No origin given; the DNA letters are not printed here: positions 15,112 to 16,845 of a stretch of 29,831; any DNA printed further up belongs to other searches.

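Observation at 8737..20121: Atypical tripartite efflux operon: TPR lipoprotein, TolC, long coiled-coil MFP, two Ig-like lipoproteins, half-RND, full RND and SDR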

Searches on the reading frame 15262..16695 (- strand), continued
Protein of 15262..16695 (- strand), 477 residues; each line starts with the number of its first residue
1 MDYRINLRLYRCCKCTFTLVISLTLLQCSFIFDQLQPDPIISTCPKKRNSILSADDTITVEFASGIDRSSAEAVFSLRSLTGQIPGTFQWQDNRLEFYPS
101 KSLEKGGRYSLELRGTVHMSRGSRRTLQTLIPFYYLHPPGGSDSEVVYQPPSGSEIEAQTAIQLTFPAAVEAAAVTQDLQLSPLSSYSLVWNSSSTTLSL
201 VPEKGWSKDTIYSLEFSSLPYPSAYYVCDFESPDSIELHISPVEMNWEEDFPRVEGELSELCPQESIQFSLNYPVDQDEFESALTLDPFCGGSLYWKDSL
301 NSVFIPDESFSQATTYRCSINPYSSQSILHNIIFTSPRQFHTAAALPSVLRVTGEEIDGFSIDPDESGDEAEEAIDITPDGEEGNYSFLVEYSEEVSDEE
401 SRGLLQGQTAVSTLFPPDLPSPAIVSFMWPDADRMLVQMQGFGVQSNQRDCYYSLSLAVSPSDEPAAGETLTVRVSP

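Call 51: list_cluster_members(proteins=[P0058, P0060, P0064, P0067, P0072, P0079, P0089, P0107, P0125, P0150])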
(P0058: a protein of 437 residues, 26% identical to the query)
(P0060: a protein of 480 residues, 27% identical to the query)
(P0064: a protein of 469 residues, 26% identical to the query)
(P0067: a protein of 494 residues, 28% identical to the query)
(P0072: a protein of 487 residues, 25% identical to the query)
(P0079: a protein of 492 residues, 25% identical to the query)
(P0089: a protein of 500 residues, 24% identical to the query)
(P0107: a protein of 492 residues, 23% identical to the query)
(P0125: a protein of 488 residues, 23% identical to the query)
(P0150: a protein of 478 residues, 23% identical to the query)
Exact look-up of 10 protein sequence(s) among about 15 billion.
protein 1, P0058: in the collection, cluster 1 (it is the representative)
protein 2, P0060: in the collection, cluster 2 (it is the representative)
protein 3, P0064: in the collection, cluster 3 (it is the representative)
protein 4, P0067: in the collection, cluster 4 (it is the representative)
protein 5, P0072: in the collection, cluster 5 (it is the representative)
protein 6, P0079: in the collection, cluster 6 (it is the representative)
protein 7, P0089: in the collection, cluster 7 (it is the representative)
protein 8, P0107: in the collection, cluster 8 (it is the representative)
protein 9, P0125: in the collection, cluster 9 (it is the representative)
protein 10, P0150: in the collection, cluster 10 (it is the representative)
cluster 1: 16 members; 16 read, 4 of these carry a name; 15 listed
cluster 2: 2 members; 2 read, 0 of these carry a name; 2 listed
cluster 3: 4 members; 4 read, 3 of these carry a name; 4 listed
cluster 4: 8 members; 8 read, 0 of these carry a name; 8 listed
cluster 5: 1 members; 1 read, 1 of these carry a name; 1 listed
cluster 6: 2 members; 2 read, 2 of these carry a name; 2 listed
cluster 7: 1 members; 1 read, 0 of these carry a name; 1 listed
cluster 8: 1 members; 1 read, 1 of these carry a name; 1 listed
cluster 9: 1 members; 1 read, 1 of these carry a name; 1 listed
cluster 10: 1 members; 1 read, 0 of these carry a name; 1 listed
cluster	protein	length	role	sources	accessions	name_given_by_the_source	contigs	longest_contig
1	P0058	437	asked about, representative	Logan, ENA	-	-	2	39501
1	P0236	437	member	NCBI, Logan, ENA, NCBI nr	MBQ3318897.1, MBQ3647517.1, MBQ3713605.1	MAG: hypothetical protein II890_06610 [Spirochaetia bacterium] | hypothetical protein [Spirochaetia bacterium]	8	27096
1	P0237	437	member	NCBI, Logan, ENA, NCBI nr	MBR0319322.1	MAG: hypothetical protein IJQ86_08590 [Spirochaetia bacterium] | hypothetical protein [Spirochaetia bacterium]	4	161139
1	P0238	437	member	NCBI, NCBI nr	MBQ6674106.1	MAG: hypothetical protein IJM77_05780 [Spirochaetia bacterium] | hypothetical protein [Spirochaetia bacterium]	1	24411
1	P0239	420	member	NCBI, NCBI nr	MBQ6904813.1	MAG: Ig-like domain-containing protein [Spirochaetia bacterium] | Ig-like domain-containing protein [Spirochaetia bacterium]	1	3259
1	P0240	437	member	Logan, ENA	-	-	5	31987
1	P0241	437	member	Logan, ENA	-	-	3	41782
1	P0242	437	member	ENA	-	-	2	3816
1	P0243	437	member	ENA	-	-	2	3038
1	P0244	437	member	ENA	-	-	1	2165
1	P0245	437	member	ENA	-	-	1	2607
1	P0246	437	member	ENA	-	-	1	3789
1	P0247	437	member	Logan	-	-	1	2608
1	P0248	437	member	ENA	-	-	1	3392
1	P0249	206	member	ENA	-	-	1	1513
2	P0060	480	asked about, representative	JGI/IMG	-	-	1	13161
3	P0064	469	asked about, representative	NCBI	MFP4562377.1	MAG: Ig-like domain-containing protein [Spirochaetia bacterium]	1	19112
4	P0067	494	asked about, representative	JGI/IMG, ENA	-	-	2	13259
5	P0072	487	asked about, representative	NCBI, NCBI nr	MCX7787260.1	MAG: Ig-like domain-containing protein [Spirochaetes bacterium] | Ig-like domain-containing protein [Spirochaetota bacterium]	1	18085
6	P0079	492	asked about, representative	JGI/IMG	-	hypothetical protein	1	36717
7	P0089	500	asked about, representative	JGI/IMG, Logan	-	-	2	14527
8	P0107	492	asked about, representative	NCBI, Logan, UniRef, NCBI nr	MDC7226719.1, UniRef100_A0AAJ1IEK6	MAG: Ig-like domain-containing protein [Spirochaetales bacterium] | Ig-like domain-containing protein n=1 Tax=Candidatus Thalassospirochaeta sargassi ... | Ig-like domain-containing protein [Spirochaetales bacterium]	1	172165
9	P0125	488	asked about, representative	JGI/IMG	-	hypothetical protein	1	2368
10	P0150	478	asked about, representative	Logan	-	-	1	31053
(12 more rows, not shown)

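Call 67: predict_structure(alignment_id=A3)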
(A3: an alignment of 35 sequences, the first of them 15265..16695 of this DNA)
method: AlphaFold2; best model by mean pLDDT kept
length: 477 residues; sequences in the alignment: 35
mean_pLDDT: 87.8   pTM: 0.51
mean pLDDT of the five models: 87.8, 87.6, 87.3, 86.6, 86.0
residues with pLDDT >= 90: 285; 70-90: 154; 50-70: 23; < 50: 15
segments of 3 or more residues with pLDDT < 50: 29-32, 138-143, 465-467
pLDDT, mean of each block of 10 residues (from residue 1): 72 85 68 65 91 93 93 95 96 97 90 93 89 73 73 91 94 94 93 97 86 90 88 85 92 88 90 91 95 94 93 92 85 92 83 91 69 86 95 88 88 95 97 96 94 86 55 92
secondary structure, 60 per line:
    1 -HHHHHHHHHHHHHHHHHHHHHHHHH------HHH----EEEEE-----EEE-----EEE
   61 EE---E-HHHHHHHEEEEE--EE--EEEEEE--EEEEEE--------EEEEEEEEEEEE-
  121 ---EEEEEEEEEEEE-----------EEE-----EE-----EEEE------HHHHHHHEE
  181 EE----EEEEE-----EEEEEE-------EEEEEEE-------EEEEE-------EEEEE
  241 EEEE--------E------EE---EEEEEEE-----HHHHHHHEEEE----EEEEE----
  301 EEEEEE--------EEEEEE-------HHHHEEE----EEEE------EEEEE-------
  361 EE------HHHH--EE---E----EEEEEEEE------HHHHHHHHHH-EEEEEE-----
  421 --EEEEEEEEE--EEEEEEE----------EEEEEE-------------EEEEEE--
elements in order: H2-26 E40-44 E50-52 E58-62 H68-74 E75-79 E86-91 E94-99 E108-119 E124-135 E147-149 E162-165 H172-178 E179-182 E187-191 E197-202 E210-216 E224-228 E236-244 E265-271 H277-283 E284-287 E292-296 E301-306 E315-320 H328-331 E332-334 E339-342 E349-353 H369-372 E385-392 H399-408 E410-415 E423-431 E434-440 E451-456 E470-475
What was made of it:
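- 15262..16695 (-): BigA: lipoprotein made of four Ig-like (Big_5-type) beta-sandwich domains (477 aa). AF2 model has mean pLDDT 87.8 and four beta-sandwich domains (call 67).
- On Big_5 (SbsA-type bacterial Ig-like) domain proteins: The AF2 model has four beta-sandwich domains with pLDDT 87.8 (call 67).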

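Call 69: fold_search(model_id=the predicted structure, library=pdb)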
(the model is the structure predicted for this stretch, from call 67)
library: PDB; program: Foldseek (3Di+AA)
matches with E <= 10: 1993; with E <= 0.001: 476
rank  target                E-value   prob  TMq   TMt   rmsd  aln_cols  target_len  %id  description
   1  4uj6                  1.1e-09  1.00  0.18  0.12  27.5       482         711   10  Structure of surface layer protein SbsC, domains 1-6 (released 2016-04-27)
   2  4uic                  2.1e-09  1.00  0.16  0.12  26.9       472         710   10  Crystal structure of the S-layer protein rSbsC(31-844) (released 2016-04-13)
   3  3vyn_A                4.0e-08  1.00  0.17  0.22  16.8       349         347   10  Crystal structure of Mycobacterium tuberculosis L,D-transpeptidase LdtMt2 N55 truncation mutant (resideus 55-408) (released 2013-06-19)
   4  5uwv_A                5.8e-08  1.00  0.18  0.24  12.8       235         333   11  Crystal structure of Mycobacterium abscessus L,D-transpeptidase 2 (released 2017-08-16)
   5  8aho_B                5.8e-08  1.00  0.17  0.21  17.9       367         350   12  Crystal structure of the transpeptidase LdtMt2 from Mycobacterium tuberculosis in complex with cyanamide analogue 31 (released 2023-08-02)
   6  5du7_A                6.1e-08  1.00  0.17  0.22  16.9       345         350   11  Crystal structure of ldtMt2 at 1.79 Angstrom resolution (released 2016-09-28)
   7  5d7h_A                6.1e-08  1.00  0.17  0.22  17.0       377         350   11  X-RAY CRYSTAL STRUCTURE OF L,D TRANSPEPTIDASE 2 FROM MYCOBACTERIUM TUBERCULOSIS (released 2016-09-28)
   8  5dcc_A                6.7e-08  1.00  0.17  0.22  16.9       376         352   11  X-RAY CRYSTAL STRUCTURE OF a TEBIPENEM ADDUCT OF L,D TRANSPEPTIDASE 2 FROM MYCOBACTERIUM TUBERCULOSIS (released 2016-09-28)
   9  8pxy_A                7.1e-08  1.00  0.17  0.22  16.8       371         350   11  Crystal structure of the transpeptidase LdtMt2 C354S mutant from Mycobacterium tuberculosis in complex with natural su (released 2024-08-07)
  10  5uwv_B                1.1e-07  1.00  0.18  0.25  16.9       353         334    9  Crystal structure of Mycobacterium abscessus L,D-transpeptidase 2 (released 2017-08-16)
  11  5uwv_E                1.2e-07  1.00  0.17  0.24  17.7       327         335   10  Crystal structure of Mycobacterium abscessus L,D-transpeptidase 2 (released 2017-08-16)
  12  4qrb                  1.5e-07  1.00  0.17  0.23  16.5       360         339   12  Structure and specificity of L-D-Transpeptidase from Mycobacterium tuberculosis and antibiotic resistance: Calcium bindi (released 2015-12-23)
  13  5d7h_B                1.6e-07  1.00  0.17  0.22  17.0       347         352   11  X-RAY CRYSTAL STRUCTURE OF L,D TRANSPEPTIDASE 2 FROM MYCOBACTERIUM TUBERCULOSIS (released 2016-09-28)
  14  5du7_C                1.7e-07  1.00  0.17  0.22  17.2       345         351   10  Crystal structure of ldtMt2 at 1.79 Angstrom resolution (released 2016-09-28)
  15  4qr7                  1.7e-07  1.00  0.17  0.22  17.4       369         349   11  Structure and specificity of L-D-Transpeptidase from Mycobacterium tuberculosis and antibiotic resistance: Calcium bindi (released 2015-07-29)
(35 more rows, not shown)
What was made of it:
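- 15262..16695 (-): Foldseek matches S-layer SbsC/SbsB/Sap and LdtMt2 Ig domains (call 69).
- On Big_5 (SbsA-type bacterial Ig-like) domain proteins: The top Foldseek hit is S-layer protein SbsC (call 69).
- Their closest folds are generic Ig strings from S-layer proteins and the LdtMt2 N-terminal domains (call 69).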

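Call 82: find_encoding_contigs(protein=P0107, flank=10000, max_places=1)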
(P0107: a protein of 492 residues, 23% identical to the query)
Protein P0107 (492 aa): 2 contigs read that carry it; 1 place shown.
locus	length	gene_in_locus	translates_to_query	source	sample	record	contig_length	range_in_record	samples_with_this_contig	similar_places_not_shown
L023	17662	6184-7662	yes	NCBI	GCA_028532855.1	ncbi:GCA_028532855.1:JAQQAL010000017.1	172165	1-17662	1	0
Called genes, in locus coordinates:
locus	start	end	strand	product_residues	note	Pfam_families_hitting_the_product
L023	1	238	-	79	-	?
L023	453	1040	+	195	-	PF00440:TetR_N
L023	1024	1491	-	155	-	PF08818:DUF1801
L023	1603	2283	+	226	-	PF20582:UPF0758_N, PF04002:RadC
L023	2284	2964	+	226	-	PF12895:ANAPC3 (faint), PF25060:ARM_TT21_2nd (faint), PF07719:TPR_2 (faint), PF13181:TPR_8 (faint), PF13428:TPR_14 (faint), PF13424:TPR_12 (faint), PF14559:TPR_19 (weak), PF13432:TPR_16 (weak)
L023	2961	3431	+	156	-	-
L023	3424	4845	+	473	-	PF02321:OEP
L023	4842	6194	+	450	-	PF25919:BSH_CusB (faint), PF00364:Biotin_lipoyl (faint), PF25917:BSH_RND (faint), PF25973:BSH_CzcB, PF25944:Beta-barrel_RND (weak), PF25954:Beta-barrel_RND_2, PF25989:YknX_C (weak)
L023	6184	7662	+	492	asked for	PF13205:Big_5 (weak)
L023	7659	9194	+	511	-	PF13205:Big_5 (weak)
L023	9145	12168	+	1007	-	PF00873:ACR_tran, PF02355:SecD_SecF_C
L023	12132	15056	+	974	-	PF00873:ACR_tran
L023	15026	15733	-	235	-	PF04831:POPDC1-3, PF00027:cNMP_binding (weak)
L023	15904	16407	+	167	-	-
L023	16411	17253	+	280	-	-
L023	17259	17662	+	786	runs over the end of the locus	-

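Call 88: search_protein_families(library=ncbifam, max_evalue=0.001, proteins=[L021:12945-15878:+, L021:15922-18717:+, L021:6803-7261:+])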
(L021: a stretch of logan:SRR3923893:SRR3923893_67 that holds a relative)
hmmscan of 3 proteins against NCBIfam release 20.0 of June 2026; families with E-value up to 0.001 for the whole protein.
L021:12945-15878:+ (978 aa): 13 families
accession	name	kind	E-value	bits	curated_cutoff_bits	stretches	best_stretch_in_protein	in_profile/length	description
NF033617.1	RND_permease_2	subfamily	2.2e-135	452.9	1250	1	2-969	14-1003/1009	multidrug efflux RND transporter permease subunit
NF000282.2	RND_permease_1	subfamily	3.6e-99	333.1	1250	1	4-969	16-1023/1029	multidrug efflux RND transporter permease subunit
NF007905.0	PRK10614.1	equivalog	3.6e-77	260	1774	2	2-574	17-600/1025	multidrug efflux RND transporter permease subunit MdtC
TIGR00915.1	2A0602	subfamily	3.4e-76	257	940.35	2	4-546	17-584/1050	efflux RND transporter permease subunit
TIGR00914.1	2A0601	subfamily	5.7e-73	246.2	701.45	1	3-973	20-1035/1051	CusA/CzcA family heavy metal efflux RND transporter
NF007133.0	PRK09579.1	equivalog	8.1e-71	238.8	1763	2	4-559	19-583/1017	multidrug efflux RND transporter permease subunit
NF007798.0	PRK10503.1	equivalog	1.4e-67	228.2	1584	2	2-549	26-585/1040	MdtB/MuxB family multidrug efflux RND transporter permease subunit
NF007131.0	PRK09577.1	equivalog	2.3e-57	194.4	1768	1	4-968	17-1017/1045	multidrug efflux RND transporter permease subunit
NF007842.1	PRK10555.1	equivalog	7.7e-54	182.9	1854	2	4-543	17-580/1036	multidrug efflux RND transporter permease AcrD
NF011706.2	PRK15127.1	equivalog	5.2e-49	167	2150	2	6-485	19-523/1049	multidrug efflux RND transporter permease subunit AcrB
NF000037.1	RND_perm_OqxB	exception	1.8e-48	165.1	2200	2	5-483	20-514/1050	multidrug efflux RND transporter permease subunit OqxB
TIGR00916.1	2A0604s01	subfamily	1.6e-07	31.1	148.6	1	321-456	92-228/231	SecD/SecF family protein translocase subunit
TIGR00917.1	2A060601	subfamily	0.00046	17.9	1016.5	1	321-425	1052-1161/1204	NPC intracellular cholesterol transporter 1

L021:15922-18717:+ (932 aa): 12 families
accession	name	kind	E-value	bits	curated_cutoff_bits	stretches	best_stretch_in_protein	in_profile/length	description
NF033617.1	RND_permease_2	subfamily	1.2e-69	235.4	1250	2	3-372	17-410/1009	multidrug efflux RND transporter permease subunit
NF000282.2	RND_permease_1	subfamily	6.8e-41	140.1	1250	2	3-431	17-494/1029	multidrug efflux RND transporter permease subunit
NF007133.0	PRK09579.1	equivalog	2.1e-34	118.3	1763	2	15-369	32-408/1017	multidrug efflux RND transporter permease subunit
TIGR00915.1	2A0602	subfamily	1.3e-33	116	940.35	2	10-370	25-416/1050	efflux RND transporter permease subunit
TIGR00914.1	2A0601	subfamily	9.4e-32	109.7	701.45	2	20-369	39-416/1051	CusA/CzcA family heavy metal efflux RND transporter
NF007798.0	PRK10503.1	equivalog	2.4e-30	104.9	1584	2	1-373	27-422/1040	MdtB/MuxB family multidrug efflux RND transporter permease subunit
NF007905.0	PRK10614.1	equivalog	2.2e-27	95.2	1774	2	8-423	25-480/1025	multidrug efflux RND transporter permease subunit MdtC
NF007131.0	PRK09577.1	equivalog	8.5e-19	66.8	1768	1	4-430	19-493/1045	multidrug efflux RND transporter permease subunit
NF000037.1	RND_perm_OqxB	exception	9.3e-18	63.4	2200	2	20-369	37-418/1050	multidrug efflux RND transporter permease subunit OqxB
NF007842.1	PRK10555.1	equivalog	1.7e-16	59.3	1854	1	10-370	25-416/1036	multidrug efflux RND transporter permease AcrD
NF011706.2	PRK15127.1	equivalog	5.8e-11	41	2150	1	27-370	42-416/1049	multidrug efflux RND transporter permease subunit AcrB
TIGR00916.1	2A0604s01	subfamily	3.4e-07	30.1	148.6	1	773-910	92-227/231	SecD/SecF family protein translocase subunit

L021:6803-7261:+ (153 aa): 0 families
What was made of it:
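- On HAE1 multidrug RND subfamily (AcrB/MexB-like): S. smaragdinae RND1 and RND2 score 453 and 235 bits against 1250 (call 88).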
